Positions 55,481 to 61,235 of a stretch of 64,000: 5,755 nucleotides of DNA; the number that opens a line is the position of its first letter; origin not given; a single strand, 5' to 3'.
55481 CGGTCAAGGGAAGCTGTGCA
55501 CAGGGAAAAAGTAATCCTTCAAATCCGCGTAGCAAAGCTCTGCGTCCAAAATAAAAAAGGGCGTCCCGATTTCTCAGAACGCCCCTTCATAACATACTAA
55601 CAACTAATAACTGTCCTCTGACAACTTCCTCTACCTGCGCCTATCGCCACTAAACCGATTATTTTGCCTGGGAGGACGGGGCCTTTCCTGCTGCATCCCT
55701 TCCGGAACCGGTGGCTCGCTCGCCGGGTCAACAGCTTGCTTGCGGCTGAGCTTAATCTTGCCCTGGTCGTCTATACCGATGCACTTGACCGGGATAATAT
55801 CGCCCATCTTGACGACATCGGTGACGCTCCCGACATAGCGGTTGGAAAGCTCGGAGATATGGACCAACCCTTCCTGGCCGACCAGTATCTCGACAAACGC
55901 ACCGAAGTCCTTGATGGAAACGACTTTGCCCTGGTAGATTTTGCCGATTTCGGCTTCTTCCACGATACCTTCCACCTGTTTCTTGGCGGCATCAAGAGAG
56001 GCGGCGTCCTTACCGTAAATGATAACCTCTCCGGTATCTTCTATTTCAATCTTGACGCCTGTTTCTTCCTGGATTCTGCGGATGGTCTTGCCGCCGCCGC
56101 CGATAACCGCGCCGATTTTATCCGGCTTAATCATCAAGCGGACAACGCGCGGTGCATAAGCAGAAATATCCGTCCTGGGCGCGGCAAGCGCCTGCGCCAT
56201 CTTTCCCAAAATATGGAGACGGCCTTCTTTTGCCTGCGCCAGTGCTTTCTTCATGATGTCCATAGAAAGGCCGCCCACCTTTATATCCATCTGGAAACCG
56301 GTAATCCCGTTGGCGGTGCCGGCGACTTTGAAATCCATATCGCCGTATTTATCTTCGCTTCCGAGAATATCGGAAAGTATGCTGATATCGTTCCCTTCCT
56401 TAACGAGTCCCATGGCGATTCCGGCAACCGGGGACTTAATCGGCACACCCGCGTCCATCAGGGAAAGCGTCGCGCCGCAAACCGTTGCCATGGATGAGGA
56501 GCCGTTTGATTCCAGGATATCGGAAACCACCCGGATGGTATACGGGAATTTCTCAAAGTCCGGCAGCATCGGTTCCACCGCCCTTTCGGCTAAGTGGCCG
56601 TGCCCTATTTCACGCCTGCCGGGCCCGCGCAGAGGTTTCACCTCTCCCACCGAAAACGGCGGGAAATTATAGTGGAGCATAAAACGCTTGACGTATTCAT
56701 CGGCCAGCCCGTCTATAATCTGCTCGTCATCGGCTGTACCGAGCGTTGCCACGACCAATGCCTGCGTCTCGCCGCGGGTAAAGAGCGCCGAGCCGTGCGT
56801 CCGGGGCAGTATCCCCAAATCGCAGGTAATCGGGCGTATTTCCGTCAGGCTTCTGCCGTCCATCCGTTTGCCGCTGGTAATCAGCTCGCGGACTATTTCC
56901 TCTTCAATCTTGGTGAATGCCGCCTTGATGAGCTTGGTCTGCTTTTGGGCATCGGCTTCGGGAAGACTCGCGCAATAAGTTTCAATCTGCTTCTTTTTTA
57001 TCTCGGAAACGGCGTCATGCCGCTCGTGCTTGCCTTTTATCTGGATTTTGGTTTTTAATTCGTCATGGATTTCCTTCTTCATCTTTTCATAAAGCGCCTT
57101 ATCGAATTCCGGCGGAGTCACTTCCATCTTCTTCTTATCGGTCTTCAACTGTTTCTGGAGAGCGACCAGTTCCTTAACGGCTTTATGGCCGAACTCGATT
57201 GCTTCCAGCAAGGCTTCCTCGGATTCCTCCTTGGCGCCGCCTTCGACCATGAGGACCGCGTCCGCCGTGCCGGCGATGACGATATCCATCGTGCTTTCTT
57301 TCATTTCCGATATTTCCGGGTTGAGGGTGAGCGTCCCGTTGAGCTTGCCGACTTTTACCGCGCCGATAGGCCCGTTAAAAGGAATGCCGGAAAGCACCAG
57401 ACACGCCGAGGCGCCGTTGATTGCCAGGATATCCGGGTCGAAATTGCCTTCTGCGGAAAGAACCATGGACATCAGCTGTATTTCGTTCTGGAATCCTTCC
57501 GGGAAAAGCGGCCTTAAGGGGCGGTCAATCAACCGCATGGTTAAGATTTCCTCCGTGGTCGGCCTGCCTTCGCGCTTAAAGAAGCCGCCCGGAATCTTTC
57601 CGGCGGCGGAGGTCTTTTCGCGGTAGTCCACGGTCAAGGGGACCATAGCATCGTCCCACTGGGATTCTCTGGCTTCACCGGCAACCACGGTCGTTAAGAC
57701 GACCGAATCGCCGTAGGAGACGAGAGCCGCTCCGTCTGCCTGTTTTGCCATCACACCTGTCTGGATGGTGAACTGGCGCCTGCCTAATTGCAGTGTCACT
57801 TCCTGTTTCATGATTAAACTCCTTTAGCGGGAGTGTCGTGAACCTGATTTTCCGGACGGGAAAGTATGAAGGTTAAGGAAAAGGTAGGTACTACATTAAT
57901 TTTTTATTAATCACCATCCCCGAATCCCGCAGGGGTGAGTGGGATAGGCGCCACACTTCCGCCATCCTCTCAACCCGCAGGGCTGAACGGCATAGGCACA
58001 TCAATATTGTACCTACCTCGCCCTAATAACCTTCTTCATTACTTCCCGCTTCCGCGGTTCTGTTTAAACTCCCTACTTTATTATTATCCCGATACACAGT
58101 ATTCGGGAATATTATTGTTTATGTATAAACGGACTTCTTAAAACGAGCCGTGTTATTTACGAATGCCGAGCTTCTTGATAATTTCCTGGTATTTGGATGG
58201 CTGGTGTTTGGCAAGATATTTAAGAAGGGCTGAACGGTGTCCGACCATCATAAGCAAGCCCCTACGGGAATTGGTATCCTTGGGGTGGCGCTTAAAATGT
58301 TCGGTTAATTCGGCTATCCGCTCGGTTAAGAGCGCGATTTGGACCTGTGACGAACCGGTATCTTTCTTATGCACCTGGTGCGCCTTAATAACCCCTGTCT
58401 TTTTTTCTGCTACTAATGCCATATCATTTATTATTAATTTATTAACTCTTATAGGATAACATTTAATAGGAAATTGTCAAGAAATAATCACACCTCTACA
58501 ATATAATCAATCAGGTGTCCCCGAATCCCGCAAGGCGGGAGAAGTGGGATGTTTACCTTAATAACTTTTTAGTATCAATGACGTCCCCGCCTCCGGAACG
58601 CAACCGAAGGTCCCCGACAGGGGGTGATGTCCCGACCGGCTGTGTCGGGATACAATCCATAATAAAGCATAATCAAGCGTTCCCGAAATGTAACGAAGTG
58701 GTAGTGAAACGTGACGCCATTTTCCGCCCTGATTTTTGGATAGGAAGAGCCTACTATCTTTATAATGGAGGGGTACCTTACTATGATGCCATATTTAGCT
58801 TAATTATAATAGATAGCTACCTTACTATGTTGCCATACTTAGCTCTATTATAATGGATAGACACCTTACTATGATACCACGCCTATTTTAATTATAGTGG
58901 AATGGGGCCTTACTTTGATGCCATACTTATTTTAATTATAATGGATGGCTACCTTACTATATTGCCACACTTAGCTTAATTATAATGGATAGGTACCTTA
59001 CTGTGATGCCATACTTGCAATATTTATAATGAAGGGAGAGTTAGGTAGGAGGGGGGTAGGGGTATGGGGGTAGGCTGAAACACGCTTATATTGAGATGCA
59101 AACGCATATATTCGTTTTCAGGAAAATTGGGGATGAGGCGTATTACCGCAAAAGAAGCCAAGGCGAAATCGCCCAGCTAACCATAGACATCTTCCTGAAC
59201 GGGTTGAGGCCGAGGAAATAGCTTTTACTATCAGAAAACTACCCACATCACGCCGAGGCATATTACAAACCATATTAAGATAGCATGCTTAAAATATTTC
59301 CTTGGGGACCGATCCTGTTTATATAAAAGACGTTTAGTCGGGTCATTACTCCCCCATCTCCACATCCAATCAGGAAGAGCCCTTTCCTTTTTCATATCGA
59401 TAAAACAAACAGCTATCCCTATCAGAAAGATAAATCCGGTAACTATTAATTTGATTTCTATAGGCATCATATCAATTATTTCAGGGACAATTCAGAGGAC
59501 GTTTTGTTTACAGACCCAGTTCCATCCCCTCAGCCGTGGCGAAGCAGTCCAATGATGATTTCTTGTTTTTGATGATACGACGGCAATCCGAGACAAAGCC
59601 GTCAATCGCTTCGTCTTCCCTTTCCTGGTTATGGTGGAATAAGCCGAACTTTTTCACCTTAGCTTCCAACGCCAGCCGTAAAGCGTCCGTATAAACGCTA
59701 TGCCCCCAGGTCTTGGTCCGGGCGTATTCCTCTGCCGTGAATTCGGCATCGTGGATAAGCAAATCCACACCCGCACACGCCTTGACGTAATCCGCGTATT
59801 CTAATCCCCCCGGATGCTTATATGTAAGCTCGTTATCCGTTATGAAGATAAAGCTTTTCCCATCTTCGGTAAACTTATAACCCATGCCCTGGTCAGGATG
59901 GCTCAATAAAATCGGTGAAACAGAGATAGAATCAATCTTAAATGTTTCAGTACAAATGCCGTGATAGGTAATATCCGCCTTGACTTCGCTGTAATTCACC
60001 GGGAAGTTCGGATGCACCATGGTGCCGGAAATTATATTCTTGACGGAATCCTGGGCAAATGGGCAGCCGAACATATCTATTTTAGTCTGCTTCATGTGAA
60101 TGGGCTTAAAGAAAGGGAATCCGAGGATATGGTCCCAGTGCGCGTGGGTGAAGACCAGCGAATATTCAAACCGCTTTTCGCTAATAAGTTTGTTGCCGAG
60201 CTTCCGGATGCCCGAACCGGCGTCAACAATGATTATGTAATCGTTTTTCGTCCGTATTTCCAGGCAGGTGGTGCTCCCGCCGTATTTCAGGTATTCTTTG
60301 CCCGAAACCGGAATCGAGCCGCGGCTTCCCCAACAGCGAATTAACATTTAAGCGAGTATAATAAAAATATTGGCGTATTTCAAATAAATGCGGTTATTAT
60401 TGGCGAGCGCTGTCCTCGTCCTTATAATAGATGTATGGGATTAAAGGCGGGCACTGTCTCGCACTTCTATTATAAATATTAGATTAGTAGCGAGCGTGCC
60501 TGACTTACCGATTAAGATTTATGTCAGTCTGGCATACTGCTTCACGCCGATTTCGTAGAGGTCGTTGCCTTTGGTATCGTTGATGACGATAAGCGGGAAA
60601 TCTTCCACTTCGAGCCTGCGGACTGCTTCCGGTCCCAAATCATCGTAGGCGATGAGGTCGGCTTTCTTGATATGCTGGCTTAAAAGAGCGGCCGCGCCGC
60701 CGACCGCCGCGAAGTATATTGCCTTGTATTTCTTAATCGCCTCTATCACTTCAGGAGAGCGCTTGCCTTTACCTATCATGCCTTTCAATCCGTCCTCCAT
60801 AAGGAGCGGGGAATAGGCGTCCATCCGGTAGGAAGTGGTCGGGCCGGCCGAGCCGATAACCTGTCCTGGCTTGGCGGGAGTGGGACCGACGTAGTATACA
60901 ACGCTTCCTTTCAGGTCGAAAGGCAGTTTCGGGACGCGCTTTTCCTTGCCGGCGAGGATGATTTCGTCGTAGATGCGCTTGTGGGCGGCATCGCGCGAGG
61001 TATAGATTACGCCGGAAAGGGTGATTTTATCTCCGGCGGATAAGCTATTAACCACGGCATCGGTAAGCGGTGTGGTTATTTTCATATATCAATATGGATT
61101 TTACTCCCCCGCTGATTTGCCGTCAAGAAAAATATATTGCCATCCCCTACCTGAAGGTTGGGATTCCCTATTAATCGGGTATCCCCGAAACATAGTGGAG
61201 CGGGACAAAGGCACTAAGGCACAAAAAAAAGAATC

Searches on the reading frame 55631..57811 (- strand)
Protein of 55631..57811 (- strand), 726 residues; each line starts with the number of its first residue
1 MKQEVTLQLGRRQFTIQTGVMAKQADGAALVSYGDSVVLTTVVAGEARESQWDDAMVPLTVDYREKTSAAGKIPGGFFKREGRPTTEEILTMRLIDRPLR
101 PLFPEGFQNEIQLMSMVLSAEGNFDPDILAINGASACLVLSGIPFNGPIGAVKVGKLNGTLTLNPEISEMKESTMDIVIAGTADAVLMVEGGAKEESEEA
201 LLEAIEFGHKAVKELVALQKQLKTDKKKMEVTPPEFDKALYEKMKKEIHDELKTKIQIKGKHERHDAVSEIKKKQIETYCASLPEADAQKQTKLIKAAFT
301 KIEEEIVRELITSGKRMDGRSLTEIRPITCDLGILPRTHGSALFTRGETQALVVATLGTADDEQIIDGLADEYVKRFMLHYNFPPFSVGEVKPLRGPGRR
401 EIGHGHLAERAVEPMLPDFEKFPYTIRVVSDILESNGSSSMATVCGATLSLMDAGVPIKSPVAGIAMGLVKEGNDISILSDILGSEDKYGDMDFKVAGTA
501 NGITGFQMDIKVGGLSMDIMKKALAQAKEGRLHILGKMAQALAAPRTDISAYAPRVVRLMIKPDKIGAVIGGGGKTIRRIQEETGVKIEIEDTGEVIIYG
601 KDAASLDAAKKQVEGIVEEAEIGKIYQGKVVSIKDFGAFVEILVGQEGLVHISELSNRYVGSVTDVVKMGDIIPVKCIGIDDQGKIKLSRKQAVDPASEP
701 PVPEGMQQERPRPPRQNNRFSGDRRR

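Call 74: search_protein_families(library=pfam, proteins=[window:55631-57811:-], max_evalue=0.001)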
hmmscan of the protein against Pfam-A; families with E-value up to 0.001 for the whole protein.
window:55631-57811:- (726 aa): 5 families
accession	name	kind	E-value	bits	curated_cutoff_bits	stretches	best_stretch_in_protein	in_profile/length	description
PF01138.27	RNase_PH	-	1.7e-59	200.3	25.5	2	324-457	1-130/130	3' exoribonuclease family, domain 1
PF03725.20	RNase_PH_C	-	2.9e-22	78.8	20.8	2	147-211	1-67/67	3' exoribonuclease family, domain 2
PF00575.29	S1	-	1.4e-19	70.7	22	1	620-691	2-74/74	S1 RNA binding domain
PF03726.19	PNPase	-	1.2e-13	51.8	24.6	1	240-321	2-81/81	Polyribonucleotide nucleotidyltransferase, RNA binding domain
PF00013.35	KH_1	-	1.3e-12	47.7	21.5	1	557-614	2-65/66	KH domain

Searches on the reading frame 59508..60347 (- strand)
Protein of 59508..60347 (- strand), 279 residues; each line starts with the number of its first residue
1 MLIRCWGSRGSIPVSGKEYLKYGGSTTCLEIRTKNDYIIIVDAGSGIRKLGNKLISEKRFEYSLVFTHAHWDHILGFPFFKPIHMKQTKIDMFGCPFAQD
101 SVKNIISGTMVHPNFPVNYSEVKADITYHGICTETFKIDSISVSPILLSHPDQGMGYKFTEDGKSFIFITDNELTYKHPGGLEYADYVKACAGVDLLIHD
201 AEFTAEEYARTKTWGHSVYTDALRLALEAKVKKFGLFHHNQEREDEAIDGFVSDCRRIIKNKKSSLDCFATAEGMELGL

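Call 74: search_protein_families(library=pfam, proteins=[window:59508-60347:-], max_evalue=0.001)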
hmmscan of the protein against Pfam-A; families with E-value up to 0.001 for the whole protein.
window:59508-60347:- (279 aa): 2 families
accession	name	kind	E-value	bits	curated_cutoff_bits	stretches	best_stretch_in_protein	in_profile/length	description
PF12706.13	Lactamase_B_2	-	9.3e-14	51.9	27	1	39-239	3-200/200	Beta-lactamase superfamily domain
PF00753.33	Lactamase_B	-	0.00015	22.2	22.7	1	24-106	4-89/196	Metallo-beta-lactamase superfamily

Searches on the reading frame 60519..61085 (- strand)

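Call 74: search_protein_families(library=pfam, proteins=[window:60519-61085:-], max_evalue=0.001)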
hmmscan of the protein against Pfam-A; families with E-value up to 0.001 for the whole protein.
window:60519-61085:- (188 aa): 1 family
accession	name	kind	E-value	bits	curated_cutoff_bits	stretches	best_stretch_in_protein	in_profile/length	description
PF05683.17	Fumerase_C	-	2.8e-56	190.6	22.2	1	4-178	32-203/205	Fumarase C-terminus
